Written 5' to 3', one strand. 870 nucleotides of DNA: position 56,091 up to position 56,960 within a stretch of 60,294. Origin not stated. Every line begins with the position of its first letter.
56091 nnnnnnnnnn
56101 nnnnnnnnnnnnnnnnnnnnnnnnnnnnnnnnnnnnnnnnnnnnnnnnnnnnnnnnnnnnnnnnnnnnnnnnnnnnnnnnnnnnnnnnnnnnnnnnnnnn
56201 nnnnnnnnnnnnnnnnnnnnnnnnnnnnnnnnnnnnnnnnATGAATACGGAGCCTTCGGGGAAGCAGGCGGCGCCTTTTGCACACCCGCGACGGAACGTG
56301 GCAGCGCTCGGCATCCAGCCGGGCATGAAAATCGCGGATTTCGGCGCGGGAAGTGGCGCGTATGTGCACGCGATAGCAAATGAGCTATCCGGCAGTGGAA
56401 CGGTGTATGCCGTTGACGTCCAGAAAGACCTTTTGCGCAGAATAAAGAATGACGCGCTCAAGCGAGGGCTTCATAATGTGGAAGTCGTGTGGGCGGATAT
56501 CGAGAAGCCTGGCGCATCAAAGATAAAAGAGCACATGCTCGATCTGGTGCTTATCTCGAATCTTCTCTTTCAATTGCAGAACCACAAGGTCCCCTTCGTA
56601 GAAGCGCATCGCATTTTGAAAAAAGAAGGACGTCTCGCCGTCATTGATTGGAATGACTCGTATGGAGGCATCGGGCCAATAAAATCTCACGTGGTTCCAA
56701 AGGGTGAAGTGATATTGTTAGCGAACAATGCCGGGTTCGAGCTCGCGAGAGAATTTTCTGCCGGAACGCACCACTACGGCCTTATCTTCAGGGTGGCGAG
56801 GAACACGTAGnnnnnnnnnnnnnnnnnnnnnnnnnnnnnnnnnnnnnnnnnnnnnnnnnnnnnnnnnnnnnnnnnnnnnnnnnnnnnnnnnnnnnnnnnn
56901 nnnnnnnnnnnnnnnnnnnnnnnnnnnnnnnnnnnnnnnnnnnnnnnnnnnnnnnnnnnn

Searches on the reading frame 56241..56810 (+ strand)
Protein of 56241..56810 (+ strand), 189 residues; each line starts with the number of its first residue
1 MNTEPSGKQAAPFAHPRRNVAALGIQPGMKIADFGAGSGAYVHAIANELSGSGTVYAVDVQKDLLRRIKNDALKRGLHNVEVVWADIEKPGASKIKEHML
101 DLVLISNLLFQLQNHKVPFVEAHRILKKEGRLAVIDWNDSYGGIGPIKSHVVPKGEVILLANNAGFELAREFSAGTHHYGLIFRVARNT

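Call 8: search_protein_families(library=pfam, proteins=[window:56241-56810:+], max_evalue=0.001)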
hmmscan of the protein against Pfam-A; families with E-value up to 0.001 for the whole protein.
window:56241-56810:+ (189 aa): 11 families
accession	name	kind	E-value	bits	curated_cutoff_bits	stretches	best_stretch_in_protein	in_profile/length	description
PF13847.12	Methyltransf_31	-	1.5e-15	57.5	27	1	26-138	2-113/145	Methyltransferase domain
PF08241.18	Methyltransf_11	-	9e-12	45.9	21.2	1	33-133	2-94/95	Methyltransferase domain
PF13649.12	Methyltransf_25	-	1.5e-11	45.3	27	1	31-130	1-97/97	Methyltransferase domain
PF01209.24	Ubie_methyltran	-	5.5e-08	32.9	20.1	1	24-137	44-154/233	ubiE/COQ5 methyltransferase family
PF08242.18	Methyltransf_12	-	1.1e-07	32.9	30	1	33-132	2-98/98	Methyltransferase domain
PF05175.20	MTS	-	2.2e-05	24.6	23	1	28-135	32-139/170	Methyltransferase small domain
PF01269.23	Fibrillarin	-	2.9e-05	23.8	27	1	19-132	63-172/227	Fibrillarin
PF01135.25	PCMT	-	4.1e-05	23.9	20.3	1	22-86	68-132/210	Protein-L-isoaspartate(D-aspartate) O-methyltransferase (PCMT)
PF01728.25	FtsJ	-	5.9e-05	23.5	24.1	1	25-105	19-97/181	FtsJ-like methyltransferase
PF08704.16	GCD14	-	0.00028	21.1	26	1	22-103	35-117/247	tRNA methyltransferase complex GCD14 subunit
PF01189.24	Methyltr_RsmB-F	-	0.00029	21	27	1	22-105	3-85/199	16S rRNA methyltransferase RsmB/F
